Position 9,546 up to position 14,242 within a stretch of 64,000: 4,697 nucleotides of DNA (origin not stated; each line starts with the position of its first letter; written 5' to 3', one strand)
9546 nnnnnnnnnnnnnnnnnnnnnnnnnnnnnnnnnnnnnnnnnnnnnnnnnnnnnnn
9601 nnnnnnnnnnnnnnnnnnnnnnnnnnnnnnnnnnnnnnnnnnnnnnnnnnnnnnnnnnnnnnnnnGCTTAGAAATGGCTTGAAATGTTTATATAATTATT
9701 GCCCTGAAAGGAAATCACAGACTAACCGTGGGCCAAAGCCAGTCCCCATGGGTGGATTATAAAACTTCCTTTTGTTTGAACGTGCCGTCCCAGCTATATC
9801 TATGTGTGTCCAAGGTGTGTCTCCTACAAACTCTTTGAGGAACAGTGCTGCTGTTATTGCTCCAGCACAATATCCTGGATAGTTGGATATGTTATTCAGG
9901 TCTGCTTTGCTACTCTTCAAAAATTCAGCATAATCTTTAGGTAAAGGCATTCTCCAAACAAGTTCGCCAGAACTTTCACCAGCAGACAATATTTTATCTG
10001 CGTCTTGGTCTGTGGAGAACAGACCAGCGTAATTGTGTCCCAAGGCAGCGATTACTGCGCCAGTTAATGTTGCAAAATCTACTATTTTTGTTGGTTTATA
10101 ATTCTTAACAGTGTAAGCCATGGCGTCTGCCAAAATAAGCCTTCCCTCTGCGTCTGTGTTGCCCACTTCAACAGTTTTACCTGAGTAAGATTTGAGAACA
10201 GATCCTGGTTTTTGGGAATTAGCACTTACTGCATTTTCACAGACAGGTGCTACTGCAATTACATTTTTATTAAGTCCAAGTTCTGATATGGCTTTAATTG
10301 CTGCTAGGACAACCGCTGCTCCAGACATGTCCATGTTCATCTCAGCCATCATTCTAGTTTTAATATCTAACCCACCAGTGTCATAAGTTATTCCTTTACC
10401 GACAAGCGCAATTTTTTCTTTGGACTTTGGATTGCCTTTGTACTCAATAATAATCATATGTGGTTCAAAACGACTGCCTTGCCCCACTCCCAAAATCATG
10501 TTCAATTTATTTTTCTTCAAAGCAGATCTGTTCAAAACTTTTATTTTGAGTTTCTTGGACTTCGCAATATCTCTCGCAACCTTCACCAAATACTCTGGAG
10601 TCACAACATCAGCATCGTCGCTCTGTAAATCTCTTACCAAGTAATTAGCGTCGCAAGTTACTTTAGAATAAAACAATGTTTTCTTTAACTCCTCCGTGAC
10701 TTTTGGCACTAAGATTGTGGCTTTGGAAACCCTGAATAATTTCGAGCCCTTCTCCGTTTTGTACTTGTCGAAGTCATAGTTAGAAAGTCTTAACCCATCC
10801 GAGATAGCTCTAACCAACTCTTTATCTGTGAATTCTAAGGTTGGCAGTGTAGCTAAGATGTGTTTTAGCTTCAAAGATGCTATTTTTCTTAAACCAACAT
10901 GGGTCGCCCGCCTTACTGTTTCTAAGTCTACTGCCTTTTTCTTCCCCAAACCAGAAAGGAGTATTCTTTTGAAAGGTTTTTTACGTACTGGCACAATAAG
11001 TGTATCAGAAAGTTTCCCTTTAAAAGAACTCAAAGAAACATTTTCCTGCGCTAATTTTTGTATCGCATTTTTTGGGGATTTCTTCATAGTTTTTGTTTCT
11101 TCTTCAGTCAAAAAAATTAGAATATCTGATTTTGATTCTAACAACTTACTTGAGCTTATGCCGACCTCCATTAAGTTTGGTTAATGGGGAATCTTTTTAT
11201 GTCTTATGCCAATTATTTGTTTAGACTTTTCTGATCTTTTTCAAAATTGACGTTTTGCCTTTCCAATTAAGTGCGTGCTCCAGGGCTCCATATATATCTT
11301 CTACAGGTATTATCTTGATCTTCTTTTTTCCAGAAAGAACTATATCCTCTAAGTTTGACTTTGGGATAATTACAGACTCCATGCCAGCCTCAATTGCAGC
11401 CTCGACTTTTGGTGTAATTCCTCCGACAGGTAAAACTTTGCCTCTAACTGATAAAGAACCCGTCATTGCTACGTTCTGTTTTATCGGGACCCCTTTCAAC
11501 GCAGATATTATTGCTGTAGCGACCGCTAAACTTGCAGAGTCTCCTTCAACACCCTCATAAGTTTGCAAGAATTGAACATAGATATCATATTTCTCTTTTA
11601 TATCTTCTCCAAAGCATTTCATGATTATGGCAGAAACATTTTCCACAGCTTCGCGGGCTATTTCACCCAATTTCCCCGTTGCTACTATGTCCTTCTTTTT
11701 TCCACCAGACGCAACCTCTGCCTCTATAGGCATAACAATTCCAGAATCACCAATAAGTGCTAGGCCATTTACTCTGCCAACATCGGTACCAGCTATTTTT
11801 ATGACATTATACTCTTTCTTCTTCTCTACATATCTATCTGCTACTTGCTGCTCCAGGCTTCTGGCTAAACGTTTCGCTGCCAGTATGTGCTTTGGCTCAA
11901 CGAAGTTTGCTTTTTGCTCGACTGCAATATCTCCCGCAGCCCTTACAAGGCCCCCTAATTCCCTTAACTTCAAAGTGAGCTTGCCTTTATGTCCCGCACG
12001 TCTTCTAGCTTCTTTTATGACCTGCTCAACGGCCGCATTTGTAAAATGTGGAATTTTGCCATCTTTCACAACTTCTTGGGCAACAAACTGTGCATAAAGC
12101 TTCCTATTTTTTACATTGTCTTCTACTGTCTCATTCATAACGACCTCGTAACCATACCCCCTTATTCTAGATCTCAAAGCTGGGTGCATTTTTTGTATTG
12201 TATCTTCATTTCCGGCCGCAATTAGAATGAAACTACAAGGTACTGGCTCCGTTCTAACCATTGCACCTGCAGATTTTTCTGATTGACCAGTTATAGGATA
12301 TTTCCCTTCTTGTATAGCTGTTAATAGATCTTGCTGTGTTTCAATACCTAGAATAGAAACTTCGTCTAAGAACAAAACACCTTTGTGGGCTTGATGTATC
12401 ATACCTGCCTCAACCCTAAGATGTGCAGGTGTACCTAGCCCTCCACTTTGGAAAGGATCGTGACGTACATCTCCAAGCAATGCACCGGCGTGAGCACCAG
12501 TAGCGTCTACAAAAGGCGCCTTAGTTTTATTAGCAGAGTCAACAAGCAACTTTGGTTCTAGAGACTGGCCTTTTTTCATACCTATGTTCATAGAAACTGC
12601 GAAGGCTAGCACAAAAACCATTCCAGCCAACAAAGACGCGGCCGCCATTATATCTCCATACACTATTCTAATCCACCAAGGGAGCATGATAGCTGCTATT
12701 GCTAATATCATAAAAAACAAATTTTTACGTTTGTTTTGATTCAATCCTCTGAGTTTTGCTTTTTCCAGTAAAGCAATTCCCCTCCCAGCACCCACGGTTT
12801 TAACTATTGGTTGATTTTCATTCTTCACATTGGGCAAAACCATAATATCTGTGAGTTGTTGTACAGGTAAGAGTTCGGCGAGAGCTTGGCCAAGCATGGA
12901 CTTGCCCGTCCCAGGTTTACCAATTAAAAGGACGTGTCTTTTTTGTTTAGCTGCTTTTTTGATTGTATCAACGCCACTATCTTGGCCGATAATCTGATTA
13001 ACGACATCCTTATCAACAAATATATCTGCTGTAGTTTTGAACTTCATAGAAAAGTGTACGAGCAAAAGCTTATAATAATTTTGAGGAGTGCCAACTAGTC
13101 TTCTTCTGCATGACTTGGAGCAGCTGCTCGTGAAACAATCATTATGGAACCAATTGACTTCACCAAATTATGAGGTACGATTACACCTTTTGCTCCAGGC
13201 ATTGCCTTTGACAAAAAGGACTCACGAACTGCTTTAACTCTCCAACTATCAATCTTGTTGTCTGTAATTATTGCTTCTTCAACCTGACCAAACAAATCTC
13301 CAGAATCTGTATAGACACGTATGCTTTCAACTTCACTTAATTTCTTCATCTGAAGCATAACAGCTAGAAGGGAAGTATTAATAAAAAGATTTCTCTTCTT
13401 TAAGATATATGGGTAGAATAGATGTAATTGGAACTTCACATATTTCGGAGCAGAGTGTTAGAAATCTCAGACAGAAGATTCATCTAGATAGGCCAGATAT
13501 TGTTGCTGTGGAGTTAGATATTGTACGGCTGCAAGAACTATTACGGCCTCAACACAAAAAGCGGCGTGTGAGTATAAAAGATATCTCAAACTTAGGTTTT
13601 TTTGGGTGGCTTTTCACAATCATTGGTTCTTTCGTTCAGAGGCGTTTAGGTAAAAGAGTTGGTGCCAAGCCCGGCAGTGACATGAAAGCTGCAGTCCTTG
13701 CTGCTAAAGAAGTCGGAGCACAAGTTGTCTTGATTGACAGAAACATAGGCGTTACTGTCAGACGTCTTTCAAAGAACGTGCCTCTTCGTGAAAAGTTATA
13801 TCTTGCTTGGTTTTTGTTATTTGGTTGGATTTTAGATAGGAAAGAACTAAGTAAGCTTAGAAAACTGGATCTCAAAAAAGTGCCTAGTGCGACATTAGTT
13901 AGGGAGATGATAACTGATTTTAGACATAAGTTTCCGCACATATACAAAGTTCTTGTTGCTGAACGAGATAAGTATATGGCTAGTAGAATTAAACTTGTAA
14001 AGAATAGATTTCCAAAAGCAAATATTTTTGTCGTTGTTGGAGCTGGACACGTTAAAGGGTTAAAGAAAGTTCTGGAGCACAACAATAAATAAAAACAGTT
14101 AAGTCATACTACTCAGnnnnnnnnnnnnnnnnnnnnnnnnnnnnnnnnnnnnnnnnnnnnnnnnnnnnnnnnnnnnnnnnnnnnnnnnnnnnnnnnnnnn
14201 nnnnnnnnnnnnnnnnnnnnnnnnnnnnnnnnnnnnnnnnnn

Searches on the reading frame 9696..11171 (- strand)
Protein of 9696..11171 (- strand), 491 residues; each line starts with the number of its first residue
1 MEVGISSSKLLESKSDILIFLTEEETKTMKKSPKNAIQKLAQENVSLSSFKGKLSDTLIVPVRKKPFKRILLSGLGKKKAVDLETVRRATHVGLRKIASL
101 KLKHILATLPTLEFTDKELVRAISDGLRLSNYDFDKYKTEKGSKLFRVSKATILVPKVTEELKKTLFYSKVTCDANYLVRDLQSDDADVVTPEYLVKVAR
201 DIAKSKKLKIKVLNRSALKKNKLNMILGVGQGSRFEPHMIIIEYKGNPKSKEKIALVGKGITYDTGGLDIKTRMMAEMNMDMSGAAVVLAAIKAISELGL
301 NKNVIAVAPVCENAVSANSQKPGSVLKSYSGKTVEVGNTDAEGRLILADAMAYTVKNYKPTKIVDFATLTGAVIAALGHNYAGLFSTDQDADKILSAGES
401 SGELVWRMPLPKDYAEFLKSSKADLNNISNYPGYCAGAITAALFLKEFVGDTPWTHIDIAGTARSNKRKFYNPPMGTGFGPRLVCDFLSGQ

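Call 10: search_protein_families(library=pfam, proteins=[window:9696-11171:-], max_evalue=0.0001)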
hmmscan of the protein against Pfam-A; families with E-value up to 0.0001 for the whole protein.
window:9696-11171:- (491 aa): 2 families
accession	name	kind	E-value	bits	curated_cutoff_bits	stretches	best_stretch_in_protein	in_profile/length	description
PF00883.26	Peptidase_M17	-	8.4e-113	377.2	25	1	178-484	2-309/310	Cytosol aminopeptidase family, catalytic domain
PF02789.23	Peptidase_M17_N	-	6e-18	65.4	23.4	1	26-141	11-129/129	Cytosol aminopeptidase family, N-terminal domain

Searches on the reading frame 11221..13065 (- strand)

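Call 10: search_protein_families(library=pfam, proteins=[window:11221-13065:-], max_evalue=0.0001)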
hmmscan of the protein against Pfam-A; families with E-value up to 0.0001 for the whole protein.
window:11221-13065:- (614 aa): 10 families
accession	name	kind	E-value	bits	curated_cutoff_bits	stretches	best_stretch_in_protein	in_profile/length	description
PF05362.19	Lon_C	-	1e-30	107.3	21.1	1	425-599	23-203/205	Lon protease (S16) C-terminal proteolytic domain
PF00158.32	Sigma54_activat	-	1.3e-13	51.5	20.2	1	219-265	85-131/168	Sigma-54 interaction domain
PF01078.27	Mg_chelatase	-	3.7e-13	49.8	20.3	1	23-75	3-55/207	Magnesium chelatase, subunit ChlI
PF07728.20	AAA_5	-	9.8e-11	42.3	22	0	44-67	1-24/139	AAA domain (dynein-related subfamily)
PF13541.12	ChlI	-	2.4e-10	40.8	27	1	447-571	1-121/121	Subunit ChlI of Mg-chelatase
PF20436.4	LonB_AAA-LID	-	7.1e-09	36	22.4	1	340-397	1-58/65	Archaeal LonB, AAA+ ATPase LID domain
PF00004.35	AAA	-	4.9e-07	30.7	21.2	0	45-67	1-23/131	ATPase family associated with various cellular activities (AAA)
PF14532.12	Sigma54_activ_2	-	6.2e-06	26.9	25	0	34-91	13-68/138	Sigma-54 interaction domain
PF00493.29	MCM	-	1e-05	25.2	23.3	0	22-73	37-88/224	MCM P-loop domain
PF13654.12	AAA_32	-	2.3e-05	24.8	21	1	182-293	2-115/133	LonB-like, AAA domain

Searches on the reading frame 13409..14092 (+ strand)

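Call 10: search_protein_families(library=pfam, proteins=[window:13409-14092:+], max_evalue=0.0001)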
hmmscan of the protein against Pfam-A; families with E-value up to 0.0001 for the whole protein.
window:13409-14092:+ (227 aa): 1 family
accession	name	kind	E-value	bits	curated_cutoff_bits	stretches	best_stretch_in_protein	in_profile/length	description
PF01963.22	TraB_PrgY_gumN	-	3.4e-21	76.7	26.8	1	6-224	14-253/263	TraB/PrgY/gumN family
